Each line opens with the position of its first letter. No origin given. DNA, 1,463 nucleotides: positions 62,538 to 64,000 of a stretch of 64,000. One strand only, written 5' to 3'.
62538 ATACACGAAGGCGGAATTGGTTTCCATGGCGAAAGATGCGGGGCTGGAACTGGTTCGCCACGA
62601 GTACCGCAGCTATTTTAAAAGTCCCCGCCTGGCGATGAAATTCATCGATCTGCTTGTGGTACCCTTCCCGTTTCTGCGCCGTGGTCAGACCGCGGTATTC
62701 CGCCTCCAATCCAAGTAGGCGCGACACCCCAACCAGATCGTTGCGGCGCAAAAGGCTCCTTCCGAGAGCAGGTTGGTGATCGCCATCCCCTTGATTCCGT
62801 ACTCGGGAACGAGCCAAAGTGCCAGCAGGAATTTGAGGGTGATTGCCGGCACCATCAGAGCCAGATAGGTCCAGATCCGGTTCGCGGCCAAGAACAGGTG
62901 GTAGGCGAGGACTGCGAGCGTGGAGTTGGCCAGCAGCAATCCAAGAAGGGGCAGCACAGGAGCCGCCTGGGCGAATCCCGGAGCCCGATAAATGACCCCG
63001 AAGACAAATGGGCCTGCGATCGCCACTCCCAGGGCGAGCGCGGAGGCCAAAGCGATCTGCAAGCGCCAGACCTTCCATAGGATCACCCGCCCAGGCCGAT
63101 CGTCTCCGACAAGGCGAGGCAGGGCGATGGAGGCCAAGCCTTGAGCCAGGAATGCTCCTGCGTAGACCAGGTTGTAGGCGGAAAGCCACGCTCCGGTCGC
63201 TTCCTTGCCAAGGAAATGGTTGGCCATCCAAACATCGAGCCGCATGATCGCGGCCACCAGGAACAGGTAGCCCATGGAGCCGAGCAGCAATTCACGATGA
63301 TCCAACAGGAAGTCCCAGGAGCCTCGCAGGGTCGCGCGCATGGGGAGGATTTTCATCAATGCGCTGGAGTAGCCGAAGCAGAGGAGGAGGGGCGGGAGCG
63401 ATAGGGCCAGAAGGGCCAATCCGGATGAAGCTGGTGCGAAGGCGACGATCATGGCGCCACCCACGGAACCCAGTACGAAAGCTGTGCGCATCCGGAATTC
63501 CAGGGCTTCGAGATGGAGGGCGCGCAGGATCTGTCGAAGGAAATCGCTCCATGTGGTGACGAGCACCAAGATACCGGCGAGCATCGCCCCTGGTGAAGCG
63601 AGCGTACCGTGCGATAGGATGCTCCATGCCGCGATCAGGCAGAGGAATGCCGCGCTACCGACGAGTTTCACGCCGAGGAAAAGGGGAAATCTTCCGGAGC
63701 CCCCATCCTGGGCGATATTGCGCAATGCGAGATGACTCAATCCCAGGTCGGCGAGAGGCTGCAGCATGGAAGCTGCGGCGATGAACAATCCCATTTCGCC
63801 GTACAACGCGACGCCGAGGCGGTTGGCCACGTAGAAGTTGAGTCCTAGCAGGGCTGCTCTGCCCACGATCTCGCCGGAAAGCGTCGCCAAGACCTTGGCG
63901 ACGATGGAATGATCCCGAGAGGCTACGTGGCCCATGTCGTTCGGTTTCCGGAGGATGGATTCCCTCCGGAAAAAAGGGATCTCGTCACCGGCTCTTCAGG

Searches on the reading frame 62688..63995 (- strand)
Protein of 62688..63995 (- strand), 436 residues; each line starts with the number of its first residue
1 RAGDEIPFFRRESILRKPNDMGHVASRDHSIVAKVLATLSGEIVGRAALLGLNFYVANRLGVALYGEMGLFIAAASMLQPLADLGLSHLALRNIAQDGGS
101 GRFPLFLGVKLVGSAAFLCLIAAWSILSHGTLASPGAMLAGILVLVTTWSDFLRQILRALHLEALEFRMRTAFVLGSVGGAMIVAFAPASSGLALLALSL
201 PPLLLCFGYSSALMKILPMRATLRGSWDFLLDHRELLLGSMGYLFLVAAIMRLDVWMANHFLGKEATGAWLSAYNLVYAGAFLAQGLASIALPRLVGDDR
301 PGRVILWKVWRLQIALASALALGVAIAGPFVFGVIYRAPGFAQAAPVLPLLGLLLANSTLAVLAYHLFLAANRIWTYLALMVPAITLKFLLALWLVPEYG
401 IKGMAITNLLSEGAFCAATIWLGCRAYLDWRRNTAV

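Call 36: search_protein_families(library=pfam, proteins=[window:62688-63995:-], max_evalue=0.001)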
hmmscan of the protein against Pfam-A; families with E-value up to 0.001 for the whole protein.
window:62688-63995:- (436 aa): 1 family
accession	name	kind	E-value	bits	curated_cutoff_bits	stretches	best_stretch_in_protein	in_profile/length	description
PF01943.22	Polysacc_synt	-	4.2e-06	26.8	28.2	1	32-291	2-266/274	Polysaccharide biosynthesis protein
